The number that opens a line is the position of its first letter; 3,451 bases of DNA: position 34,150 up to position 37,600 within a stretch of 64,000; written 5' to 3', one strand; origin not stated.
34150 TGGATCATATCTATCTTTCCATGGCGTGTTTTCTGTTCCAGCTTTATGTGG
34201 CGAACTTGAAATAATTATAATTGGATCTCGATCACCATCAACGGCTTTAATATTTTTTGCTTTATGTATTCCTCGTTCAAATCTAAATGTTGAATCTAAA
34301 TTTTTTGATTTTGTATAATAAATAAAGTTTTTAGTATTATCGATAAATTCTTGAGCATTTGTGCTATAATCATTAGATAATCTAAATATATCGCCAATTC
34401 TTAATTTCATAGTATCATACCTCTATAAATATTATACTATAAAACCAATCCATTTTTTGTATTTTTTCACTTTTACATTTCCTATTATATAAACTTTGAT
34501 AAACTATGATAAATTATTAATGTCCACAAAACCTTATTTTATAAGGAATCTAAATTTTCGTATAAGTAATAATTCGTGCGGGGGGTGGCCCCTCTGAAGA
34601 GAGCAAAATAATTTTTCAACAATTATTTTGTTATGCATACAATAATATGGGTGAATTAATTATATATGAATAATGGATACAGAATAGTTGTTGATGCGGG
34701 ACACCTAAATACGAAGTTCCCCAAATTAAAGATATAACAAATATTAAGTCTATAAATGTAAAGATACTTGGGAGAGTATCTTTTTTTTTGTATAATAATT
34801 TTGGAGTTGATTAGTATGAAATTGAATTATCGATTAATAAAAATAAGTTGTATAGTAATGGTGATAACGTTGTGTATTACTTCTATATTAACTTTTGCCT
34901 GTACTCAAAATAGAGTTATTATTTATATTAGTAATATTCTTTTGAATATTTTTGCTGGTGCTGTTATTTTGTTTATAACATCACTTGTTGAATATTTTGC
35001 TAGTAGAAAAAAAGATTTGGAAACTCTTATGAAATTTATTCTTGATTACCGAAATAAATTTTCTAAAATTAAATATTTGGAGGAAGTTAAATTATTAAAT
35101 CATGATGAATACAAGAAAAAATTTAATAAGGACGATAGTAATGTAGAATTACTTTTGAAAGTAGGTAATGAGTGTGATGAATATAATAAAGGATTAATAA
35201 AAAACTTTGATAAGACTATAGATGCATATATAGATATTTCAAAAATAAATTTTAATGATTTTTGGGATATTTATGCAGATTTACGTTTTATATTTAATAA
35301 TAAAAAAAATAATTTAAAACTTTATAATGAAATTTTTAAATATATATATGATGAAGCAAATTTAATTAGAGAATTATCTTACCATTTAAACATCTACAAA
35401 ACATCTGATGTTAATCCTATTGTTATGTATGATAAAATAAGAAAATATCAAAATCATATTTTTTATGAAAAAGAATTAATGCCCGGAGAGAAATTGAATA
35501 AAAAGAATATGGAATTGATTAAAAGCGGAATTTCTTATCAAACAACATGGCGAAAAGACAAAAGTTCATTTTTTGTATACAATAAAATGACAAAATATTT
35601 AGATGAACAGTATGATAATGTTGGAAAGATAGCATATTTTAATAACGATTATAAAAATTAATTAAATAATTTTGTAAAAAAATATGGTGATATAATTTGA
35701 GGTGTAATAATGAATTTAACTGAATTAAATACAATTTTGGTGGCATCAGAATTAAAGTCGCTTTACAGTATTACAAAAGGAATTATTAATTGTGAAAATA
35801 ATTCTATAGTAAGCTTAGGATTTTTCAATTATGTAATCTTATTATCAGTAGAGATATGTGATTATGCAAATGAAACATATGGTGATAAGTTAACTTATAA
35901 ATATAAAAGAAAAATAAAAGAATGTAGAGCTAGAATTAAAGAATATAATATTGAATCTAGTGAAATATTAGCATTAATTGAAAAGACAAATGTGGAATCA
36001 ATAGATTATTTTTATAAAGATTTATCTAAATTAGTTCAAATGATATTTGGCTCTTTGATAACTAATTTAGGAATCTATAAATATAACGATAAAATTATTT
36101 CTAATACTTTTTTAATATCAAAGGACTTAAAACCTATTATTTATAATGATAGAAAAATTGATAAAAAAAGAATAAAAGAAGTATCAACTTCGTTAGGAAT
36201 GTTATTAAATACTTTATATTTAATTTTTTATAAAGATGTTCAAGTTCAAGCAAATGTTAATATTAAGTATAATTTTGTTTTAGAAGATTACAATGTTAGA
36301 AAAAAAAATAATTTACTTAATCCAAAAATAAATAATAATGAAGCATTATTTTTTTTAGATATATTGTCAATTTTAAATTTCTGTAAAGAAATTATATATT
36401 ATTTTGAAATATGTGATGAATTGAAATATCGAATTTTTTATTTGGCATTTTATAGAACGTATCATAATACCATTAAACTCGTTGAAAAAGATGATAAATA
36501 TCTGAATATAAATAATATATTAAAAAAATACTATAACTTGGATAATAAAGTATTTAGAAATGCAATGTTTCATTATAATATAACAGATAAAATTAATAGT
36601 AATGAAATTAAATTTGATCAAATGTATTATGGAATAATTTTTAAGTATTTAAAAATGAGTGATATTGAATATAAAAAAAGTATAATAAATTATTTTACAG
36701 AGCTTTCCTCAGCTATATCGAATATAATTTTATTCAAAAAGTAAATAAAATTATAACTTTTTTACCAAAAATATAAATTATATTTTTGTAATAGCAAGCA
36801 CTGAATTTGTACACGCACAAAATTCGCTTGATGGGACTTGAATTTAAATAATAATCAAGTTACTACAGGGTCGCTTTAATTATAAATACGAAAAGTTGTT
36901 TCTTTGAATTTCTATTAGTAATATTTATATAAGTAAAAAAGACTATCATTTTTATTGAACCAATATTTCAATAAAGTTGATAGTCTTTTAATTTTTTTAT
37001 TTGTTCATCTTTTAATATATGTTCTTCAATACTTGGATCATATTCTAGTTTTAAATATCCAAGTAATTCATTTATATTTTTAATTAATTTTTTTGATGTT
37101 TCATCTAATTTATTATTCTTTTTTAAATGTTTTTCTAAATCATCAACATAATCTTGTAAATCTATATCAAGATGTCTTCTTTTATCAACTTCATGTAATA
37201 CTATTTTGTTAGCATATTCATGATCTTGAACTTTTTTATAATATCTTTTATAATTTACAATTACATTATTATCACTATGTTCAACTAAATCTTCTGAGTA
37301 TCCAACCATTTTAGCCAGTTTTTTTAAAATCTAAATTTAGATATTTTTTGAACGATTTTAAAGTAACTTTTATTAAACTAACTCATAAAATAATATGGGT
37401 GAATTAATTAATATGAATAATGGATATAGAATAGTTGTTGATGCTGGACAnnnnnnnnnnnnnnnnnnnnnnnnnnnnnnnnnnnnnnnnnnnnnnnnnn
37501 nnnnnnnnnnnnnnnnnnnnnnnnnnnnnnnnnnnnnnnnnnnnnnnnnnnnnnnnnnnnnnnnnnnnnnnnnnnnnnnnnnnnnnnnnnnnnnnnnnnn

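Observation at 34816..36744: Candidate undescribed two-gene module: 2-TM membrane protein + HEPN (Rx4H) protein inside a repeat-flanked cassette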

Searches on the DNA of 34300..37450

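Call 85: search_rna_families(source=window, start=34300, end=37450, threshold=evalue, max_evalue=1)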
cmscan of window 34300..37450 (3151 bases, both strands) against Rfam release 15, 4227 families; matches with E-value up to 1: 0.
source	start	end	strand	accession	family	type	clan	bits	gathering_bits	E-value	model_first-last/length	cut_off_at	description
